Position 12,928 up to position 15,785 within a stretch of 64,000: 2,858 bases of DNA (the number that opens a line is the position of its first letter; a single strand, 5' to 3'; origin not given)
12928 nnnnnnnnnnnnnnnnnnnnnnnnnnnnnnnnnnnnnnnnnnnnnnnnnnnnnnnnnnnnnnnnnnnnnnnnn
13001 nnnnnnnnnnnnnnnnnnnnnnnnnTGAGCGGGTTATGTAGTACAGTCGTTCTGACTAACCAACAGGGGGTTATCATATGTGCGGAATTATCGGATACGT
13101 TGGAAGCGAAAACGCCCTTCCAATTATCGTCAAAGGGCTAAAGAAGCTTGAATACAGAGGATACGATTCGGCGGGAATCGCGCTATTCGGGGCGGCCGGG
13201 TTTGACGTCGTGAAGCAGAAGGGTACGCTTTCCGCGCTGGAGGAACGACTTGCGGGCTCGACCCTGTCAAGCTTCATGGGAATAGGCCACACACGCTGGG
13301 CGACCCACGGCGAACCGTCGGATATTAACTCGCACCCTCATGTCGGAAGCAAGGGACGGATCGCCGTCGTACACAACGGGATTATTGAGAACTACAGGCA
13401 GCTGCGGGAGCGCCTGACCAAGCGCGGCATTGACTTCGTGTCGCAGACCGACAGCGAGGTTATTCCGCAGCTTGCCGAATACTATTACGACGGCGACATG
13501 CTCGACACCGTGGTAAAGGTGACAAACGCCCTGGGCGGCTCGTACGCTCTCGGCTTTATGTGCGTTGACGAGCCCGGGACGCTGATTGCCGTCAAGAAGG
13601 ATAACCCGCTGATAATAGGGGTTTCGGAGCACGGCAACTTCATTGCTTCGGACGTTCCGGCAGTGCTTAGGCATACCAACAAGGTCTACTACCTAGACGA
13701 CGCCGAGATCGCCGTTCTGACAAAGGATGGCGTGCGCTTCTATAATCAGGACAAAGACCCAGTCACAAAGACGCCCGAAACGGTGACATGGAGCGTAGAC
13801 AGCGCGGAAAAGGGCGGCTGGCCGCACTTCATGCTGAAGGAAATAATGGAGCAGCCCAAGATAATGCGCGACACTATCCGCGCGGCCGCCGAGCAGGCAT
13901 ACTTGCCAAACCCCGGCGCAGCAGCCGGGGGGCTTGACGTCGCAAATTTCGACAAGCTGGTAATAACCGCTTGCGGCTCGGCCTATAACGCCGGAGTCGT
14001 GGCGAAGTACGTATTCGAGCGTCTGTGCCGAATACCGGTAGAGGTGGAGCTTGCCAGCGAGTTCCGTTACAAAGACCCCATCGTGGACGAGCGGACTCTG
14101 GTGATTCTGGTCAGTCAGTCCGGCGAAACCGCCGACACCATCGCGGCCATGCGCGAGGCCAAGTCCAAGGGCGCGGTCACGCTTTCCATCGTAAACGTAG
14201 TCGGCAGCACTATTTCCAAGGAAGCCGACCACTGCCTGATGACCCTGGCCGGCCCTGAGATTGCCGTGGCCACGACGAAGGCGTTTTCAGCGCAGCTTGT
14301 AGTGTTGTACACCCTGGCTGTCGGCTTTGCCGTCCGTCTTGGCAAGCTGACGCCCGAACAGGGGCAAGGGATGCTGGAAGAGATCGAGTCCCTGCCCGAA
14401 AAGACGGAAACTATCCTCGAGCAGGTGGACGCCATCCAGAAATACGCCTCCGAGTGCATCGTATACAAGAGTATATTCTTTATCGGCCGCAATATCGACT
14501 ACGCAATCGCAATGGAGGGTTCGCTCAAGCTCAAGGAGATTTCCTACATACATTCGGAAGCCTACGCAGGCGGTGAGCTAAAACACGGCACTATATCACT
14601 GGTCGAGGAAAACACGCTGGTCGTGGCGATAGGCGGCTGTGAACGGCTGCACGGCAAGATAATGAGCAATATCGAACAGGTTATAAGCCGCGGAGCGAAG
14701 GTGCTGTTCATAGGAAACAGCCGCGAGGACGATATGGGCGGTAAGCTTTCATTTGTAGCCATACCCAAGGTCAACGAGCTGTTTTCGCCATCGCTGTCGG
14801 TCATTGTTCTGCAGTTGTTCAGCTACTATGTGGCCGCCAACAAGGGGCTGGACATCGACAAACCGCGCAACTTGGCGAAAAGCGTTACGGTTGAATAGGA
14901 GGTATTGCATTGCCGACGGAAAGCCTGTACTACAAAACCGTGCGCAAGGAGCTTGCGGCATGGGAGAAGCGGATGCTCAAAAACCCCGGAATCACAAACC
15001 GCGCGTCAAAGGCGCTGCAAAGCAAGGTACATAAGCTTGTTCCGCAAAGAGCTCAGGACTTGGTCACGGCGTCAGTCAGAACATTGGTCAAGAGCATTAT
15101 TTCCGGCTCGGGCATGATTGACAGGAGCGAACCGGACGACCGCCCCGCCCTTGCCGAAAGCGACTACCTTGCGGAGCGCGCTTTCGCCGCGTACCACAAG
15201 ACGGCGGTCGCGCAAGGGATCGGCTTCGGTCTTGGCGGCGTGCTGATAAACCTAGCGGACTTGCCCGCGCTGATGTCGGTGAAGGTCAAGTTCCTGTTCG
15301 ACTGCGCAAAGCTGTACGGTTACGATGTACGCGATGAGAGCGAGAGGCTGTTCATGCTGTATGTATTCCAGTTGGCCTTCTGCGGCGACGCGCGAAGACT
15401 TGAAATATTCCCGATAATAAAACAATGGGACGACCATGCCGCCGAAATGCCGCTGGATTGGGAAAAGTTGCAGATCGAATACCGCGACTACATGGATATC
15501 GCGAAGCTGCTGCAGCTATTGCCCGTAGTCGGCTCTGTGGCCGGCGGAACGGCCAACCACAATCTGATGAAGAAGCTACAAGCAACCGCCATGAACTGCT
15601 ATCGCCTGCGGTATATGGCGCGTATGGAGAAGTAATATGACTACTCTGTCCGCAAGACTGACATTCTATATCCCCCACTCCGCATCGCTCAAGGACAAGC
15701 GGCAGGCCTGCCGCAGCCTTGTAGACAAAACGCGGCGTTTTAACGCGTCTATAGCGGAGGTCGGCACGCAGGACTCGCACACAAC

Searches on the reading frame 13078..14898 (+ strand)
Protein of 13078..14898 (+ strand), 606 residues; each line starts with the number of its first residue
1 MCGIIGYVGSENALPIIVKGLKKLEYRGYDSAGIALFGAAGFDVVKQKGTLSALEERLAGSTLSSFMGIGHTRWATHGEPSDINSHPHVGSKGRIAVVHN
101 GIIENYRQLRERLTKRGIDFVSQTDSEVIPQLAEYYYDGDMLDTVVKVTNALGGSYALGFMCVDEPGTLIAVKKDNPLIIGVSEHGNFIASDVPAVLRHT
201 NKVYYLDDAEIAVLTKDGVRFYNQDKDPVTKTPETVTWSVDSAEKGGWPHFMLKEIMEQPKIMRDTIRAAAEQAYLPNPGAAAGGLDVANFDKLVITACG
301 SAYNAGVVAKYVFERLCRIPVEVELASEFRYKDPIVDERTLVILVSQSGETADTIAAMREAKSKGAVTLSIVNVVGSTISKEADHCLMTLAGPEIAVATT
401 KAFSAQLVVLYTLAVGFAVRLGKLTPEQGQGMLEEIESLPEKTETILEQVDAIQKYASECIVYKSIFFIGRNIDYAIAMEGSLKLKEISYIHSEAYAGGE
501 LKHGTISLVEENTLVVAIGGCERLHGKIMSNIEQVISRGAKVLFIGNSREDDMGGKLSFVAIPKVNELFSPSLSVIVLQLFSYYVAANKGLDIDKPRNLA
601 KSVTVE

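Call 49: search_protein_families(library=pfam, proteins=[window:13078-14898:+], max_evalue=0.00001)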
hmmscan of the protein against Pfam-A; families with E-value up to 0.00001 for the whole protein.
window:13078-14898:+ (606 aa): 3 families
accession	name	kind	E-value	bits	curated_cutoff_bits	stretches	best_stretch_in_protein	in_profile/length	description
PF01380.27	SIS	-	1.4e-52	177.4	25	2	292-415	6-130/131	SIS domain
PF13522.11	GATase_6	-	3.4e-18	66.4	27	1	67-189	12-126/130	Glutamine amidotransferase domain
PF13537.11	GATase_7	-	7.6e-13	49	25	1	84-197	12-122/123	Glutamine amidotransferase domain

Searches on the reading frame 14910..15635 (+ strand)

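Call 49: search_protein_families(library=pfam, proteins=[window:14910-15635:+], max_evalue=0.00001)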
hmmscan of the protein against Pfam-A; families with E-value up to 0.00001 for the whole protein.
window:14910-15635:+ (241 aa): 1 family
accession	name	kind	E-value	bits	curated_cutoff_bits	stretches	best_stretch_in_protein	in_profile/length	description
PF12787.12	EcsC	-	1.8e-68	231.2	30.4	1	11-235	3-239/240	EcsC protein family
